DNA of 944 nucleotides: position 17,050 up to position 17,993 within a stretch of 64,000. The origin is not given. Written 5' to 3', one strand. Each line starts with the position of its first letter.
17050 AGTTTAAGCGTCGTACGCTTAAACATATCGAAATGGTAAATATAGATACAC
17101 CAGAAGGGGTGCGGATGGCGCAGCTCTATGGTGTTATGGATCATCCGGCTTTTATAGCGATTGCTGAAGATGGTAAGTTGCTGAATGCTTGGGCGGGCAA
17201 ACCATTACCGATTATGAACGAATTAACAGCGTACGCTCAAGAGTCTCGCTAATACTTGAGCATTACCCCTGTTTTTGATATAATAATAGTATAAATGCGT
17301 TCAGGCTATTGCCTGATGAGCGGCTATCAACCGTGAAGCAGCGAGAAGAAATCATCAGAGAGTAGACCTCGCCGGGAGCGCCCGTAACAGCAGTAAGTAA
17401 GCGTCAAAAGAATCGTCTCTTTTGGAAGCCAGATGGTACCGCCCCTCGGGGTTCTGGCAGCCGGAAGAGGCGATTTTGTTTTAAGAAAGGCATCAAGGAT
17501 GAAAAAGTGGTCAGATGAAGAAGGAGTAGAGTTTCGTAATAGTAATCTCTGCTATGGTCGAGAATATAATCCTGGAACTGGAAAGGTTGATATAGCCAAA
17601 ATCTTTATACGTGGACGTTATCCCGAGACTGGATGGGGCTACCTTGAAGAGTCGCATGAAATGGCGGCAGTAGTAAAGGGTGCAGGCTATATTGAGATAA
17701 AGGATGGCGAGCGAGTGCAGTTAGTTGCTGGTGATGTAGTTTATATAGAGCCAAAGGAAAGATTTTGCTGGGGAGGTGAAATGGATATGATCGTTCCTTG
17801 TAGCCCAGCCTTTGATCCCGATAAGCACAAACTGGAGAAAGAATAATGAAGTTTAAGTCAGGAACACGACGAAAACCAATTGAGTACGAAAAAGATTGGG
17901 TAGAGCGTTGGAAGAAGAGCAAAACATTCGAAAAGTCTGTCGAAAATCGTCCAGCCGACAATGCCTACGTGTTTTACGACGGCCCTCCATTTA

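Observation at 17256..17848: T-box-type leader with canonical UGGUACC antiterminator bulge controlling a cupin gene translationally coupled to ileS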

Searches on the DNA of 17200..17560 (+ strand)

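Call 4: search_rna_families(source=window, start=17200, end=17560, threshold=evalue, max_evalue=10, show_alignments=5)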
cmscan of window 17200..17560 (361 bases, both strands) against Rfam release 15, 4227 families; matches with E-value up to 10: 2.
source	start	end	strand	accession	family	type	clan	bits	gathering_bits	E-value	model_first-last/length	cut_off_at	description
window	17409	17477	+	RF03556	mir-559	Gene; miRNA;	-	14.1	95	8.9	1-91/91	no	mir-559 microRNA precursor family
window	17299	17362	-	RF01310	sR7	Gene; snRNA; snoRNA; CD-box;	-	12.4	37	2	1-57/57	no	Small nucleolar RNA sR7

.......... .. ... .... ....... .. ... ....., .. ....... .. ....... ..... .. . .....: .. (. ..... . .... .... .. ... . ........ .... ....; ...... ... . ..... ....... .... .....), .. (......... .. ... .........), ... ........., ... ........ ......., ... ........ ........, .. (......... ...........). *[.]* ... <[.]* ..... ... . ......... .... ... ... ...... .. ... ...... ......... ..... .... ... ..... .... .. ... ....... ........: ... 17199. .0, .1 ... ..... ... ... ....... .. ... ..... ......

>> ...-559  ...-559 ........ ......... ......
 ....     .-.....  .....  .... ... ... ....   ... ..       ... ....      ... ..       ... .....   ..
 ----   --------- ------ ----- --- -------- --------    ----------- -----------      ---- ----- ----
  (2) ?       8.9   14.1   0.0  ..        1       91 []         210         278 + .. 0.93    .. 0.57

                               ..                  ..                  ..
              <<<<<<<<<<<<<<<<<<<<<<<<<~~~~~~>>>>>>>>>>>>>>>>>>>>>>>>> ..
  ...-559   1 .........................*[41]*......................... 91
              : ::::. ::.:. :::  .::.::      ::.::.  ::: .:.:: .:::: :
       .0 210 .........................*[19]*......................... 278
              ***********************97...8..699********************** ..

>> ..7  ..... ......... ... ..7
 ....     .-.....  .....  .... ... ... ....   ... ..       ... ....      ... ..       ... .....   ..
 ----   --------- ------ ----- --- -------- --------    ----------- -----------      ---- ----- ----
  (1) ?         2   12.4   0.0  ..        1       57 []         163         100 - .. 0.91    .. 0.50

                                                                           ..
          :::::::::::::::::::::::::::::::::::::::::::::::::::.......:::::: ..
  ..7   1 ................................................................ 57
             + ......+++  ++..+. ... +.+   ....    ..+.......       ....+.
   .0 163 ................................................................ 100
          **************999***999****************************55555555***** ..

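Call 32: build_rna_model(alignment_id=A1, structure=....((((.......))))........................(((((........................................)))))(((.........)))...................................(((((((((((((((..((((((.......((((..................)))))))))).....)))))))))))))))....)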
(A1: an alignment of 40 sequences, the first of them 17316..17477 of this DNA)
Model R1 built from alignment A1 (40 sequences, 229 columns); structure: as given.
model positions 172; base pairs 37; branch points 3; effective number of sequences 2.82; information 0.59 bits per position. Calibrated on 0.2 Mb of random sequence (short: E-values are rough).
structure used (alignment columns):
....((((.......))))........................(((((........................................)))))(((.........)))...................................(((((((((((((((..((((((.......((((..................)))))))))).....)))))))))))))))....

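Call 33: search_with_rna_model(model_id=R1, sources=[window, L001, L002, L003, L004, L005, L006, L007, L008, L009, L010, L011, L012, L013, L014, L015, L016, L017, L018, L019, L020, L021, L022, L023, L024, L025, L026, L027, L028, L029, L030, L031, L032, L033, L034, L035, L036, L037, L038, L039, L040, L041, L042, L043, L044, L045, L046, L047, L048, L049, L050, L051, L052, L053, L054, L055, L056, L057, L058, L059, L060, L061, L062, L063, L064, L065, L066, L067, L068, L069, L070, L071, L072, L073, L074, L075, L076, L077, L078, L079, L080], max_evalue=0.01, make_alignment=true)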
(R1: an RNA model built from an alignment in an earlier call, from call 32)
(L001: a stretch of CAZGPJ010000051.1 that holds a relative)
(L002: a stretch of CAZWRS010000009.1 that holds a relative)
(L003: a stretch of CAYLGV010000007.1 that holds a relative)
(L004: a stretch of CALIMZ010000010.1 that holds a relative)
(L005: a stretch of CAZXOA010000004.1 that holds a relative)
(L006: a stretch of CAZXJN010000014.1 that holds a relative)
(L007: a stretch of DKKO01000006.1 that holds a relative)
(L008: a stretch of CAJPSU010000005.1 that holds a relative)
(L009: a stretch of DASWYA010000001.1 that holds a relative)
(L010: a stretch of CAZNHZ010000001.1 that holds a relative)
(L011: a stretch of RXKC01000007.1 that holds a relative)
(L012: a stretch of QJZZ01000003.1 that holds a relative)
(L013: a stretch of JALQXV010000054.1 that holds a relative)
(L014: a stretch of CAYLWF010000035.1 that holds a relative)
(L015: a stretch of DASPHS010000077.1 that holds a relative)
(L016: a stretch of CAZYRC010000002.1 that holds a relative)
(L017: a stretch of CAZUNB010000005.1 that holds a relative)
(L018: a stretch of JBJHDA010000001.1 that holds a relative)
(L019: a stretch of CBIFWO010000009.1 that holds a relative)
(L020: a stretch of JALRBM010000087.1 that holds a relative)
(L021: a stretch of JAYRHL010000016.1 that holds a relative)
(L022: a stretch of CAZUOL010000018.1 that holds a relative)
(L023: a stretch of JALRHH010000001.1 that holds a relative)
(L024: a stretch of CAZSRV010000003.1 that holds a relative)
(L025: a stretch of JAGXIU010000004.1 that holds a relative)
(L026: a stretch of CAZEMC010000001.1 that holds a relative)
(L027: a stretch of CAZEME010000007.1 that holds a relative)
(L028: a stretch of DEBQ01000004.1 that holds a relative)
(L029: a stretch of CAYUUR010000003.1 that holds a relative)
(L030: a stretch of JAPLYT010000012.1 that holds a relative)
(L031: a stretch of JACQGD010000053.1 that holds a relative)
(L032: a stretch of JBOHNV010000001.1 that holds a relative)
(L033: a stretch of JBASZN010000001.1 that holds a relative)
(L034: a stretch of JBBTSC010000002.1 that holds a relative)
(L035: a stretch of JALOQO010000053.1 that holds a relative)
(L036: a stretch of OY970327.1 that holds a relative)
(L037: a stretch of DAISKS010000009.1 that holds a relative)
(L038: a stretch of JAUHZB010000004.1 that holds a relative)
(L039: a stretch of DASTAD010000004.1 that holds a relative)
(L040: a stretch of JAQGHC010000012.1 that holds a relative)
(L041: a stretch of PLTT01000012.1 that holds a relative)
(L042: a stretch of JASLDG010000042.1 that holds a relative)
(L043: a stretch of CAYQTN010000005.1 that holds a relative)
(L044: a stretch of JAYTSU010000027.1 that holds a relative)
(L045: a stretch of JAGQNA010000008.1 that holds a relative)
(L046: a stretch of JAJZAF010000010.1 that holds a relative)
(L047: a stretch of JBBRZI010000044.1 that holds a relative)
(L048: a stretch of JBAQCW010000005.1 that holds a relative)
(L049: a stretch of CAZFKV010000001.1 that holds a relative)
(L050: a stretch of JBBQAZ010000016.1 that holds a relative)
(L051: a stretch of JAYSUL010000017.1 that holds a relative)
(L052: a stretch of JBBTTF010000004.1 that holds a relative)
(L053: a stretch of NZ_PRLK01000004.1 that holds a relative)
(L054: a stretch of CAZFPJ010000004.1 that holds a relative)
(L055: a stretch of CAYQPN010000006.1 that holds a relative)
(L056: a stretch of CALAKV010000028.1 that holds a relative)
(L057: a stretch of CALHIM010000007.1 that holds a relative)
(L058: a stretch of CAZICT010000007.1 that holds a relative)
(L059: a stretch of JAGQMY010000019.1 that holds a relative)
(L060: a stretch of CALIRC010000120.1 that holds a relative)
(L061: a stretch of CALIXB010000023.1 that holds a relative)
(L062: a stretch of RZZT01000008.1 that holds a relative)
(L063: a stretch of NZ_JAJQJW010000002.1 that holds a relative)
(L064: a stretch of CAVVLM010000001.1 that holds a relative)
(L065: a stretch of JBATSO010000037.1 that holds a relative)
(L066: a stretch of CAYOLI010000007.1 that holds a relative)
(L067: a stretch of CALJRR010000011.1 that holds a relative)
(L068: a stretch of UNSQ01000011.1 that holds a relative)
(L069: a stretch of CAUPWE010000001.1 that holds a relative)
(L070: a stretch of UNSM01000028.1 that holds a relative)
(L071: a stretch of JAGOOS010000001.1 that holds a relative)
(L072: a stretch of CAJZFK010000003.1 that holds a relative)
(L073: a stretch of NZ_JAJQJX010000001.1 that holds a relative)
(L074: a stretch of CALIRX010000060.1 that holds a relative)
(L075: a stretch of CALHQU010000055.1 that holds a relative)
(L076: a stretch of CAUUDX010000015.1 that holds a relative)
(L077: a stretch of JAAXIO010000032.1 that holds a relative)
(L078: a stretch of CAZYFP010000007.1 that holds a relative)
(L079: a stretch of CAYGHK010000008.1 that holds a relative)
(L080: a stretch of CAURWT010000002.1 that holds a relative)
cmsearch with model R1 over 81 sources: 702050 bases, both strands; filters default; matches with E-value up to 0.01: 80.
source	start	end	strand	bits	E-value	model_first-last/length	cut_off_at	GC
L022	2439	2604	+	159.9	1.2e-32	1-172/172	no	0.43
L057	1869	2041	+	156.2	7.5e-32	1-172/172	no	0.43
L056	1870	2042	+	154.6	1.7e-31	1-172/172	no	0.44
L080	1869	2041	+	153.3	3.3e-31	1-172/172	no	0.45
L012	2808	2978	+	152.2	5.7e-31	1-172/172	no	0.49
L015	2793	2965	+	147.3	7.1e-30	1-172/172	no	0.46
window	17316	17478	+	146.7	9.6e-30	1-172/172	no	0.55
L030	2808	2983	+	146.7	9.6e-30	1-172/172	no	0.46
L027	2809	2979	+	145.2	2e-29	1-172/172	no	0.4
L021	2813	2982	+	144.6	2.8e-29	1-172/172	no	0.5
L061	1096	1281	+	144.3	3.1e-29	1-172/172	no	0.48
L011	2448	2631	+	144.2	3.3e-29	1-172/172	no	0.47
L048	2813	2980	+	143.3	5.4e-29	1-172/172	no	0.46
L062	2816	2987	+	142.5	7.8e-29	1-172/172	no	0.4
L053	2811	2981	+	141.5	1.3e-28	1-172/172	no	0.42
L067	2173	2355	+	141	1.7e-28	1-172/172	no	0.44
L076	2174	2356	+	141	1.7e-28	1-172/172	no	0.42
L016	2810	2978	+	140.7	2e-28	1-172/172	no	0.5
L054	2815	2988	+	140.3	2.4e-28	1-172/172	no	0.44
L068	281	463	+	139.9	2.9e-28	1-172/172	no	0.44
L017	1489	1677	+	139.9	3e-28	1-172/172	no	0.4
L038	2795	2971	+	139.7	3.2e-28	1-172/172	no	0.42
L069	2138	2324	+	139.6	3.5e-28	1-172/172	no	0.46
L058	2815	2986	+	139.6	3.5e-28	1-172/172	no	0.46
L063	2772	2954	+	139.5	3.6e-28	1-172/172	no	0.44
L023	2644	2814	+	139.5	3.7e-28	1-172/172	no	0.46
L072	2771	2953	+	139.2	4.3e-28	1-172/172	no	0.45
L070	2173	2355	+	139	4.6e-28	1-172/172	no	0.44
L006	2802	2981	+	138.8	5.1e-28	1-172/172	no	0.46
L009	2814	2982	+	138.7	5.4e-28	1-172/172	no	0.47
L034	2817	2987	+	138.6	5.9e-28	1-172/172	no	0.4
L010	1630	1797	+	137.4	1e-27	1-172/172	no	0.47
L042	2696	2857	+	137.1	1.2e-27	1-172/172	no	0.44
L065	2212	2385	+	136.1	2.1e-27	1-172/172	no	0.43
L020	2243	2412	+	136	2.2e-27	1-172/172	no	0.52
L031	2263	2431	+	135.9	2.3e-27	1-172/172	no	0.48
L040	2803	2977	+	135.3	3.1e-27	1-172/172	no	0.46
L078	2809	2978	+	134.5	4.5e-27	1-172/172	no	0.48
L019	1989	2162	+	134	6e-27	1-172/172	no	0.49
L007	2810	2978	+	133.5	7.7e-27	1-172/172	no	0.44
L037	2812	2982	+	132.8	1.1e-26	1-172/172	no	0.44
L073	1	182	+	132.7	1.1e-26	2-172/172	5'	0.43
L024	2575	2753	+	131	2.8e-26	1-172/172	no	0.4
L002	2794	2980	+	129.5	5.8e-26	1-172/172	no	0.51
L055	2800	2982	+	127.4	1.7e-25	1-172/172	no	0.39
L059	2804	2976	+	126.9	2.2e-25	1-172/172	no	0.4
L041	2802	2974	+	126.5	2.6e-25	1-172/172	no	0.48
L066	2811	2986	+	126.3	3e-25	1-172/172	no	0.46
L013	2769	2955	+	125.6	4.3e-25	1-172/172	no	0.39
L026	2770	2977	+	125.6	4.3e-25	1-172/172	no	0.46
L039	2801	2981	+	123.7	1.1e-24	1-172/172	no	0.44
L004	2783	2978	+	122.5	2e-24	1-172/172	no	0.5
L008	2200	2395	+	122.5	2e-24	1-172/172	no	0.51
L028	2597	2773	+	120.9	4.7e-24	1-172/172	no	0.51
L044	434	598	+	118.5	1.5e-23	1-172/172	no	0.41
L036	2672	2869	+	118.3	1.7e-23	1-172/172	no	0.48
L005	2820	2980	+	118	2e-23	1-172/172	no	0.49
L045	2231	2415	+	117.5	2.6e-23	1-172/172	no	0.48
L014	1167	1361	+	114.3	1.3e-22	1-172/172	no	0.5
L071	1891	2075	+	113.8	1.7e-22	1-172/172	no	0.36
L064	2802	2981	+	108.9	2.1e-21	1-172/172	no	0.42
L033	2204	2447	+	107.7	3.8e-21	1-172/172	no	0.45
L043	2771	2977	+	105.4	1.2e-20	1-172/172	no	0.5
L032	2744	2974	+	93.4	5.4e-18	1-172/172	no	0.45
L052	2820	2981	+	86.3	2e-16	1-172/172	no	0.51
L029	2821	2982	+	85.1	3.7e-16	1-172/172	no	0.51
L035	1754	1919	+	84.7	4.5e-16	1-172/172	no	0.42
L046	2783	2958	+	78.8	8.8e-15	1-172/172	no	0.5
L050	2808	2975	+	75.5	4.9e-14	1-172/172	no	0.44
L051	1616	1780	+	71.5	3.5e-13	1-172/172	no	0.48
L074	1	90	+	70.9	4.9e-13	93-172/172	5'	0.41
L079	59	170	+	70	7.9e-13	1-172/172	no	0.45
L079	196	358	+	67.7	2.5e-12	1-172/172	no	0.42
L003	2766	2943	+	60.8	8.2e-11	1-172/172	no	0.49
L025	2804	2975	+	55.5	1.2e-09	1-172/172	no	0.48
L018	2789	2968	+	54.1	2.4e-09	1-172/172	no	0.49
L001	521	715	+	36.6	1.8e-05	1-172/172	no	0.49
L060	2284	2484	+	32.9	0.00012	1-172/172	no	0.43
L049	2760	2972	+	28.5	0.0011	1-172/172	no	0.5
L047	1999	2197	+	24.3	0.0091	1-172/172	no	0.53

Alignment A2: 80 matches aligned to the model, 426 columns, each read 5' to 3' on its own strand. Consensus structure (alignment columns), stored with it:
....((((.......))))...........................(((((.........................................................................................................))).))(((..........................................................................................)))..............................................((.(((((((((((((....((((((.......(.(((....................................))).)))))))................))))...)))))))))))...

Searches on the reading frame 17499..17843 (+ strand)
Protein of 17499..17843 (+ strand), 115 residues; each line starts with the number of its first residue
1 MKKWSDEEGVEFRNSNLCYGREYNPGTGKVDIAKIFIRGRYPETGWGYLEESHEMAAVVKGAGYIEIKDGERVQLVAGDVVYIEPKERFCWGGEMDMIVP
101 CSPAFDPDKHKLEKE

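Call 11: search_protein_families(library=pfam, proteins=[window:17499-17843:+])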
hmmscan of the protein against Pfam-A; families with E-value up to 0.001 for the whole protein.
window:17499-17843:+ (115 aa): 2 families
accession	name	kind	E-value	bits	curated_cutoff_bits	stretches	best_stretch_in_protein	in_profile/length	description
PF05899.18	Cupin_3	-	7.1e-06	26.1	23.5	1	51-91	25-64/74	EutQ-like cupin domain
PF07883.17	Cupin_2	-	9.9e-06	25.6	27.2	1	51-90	17-55/70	Cupin domain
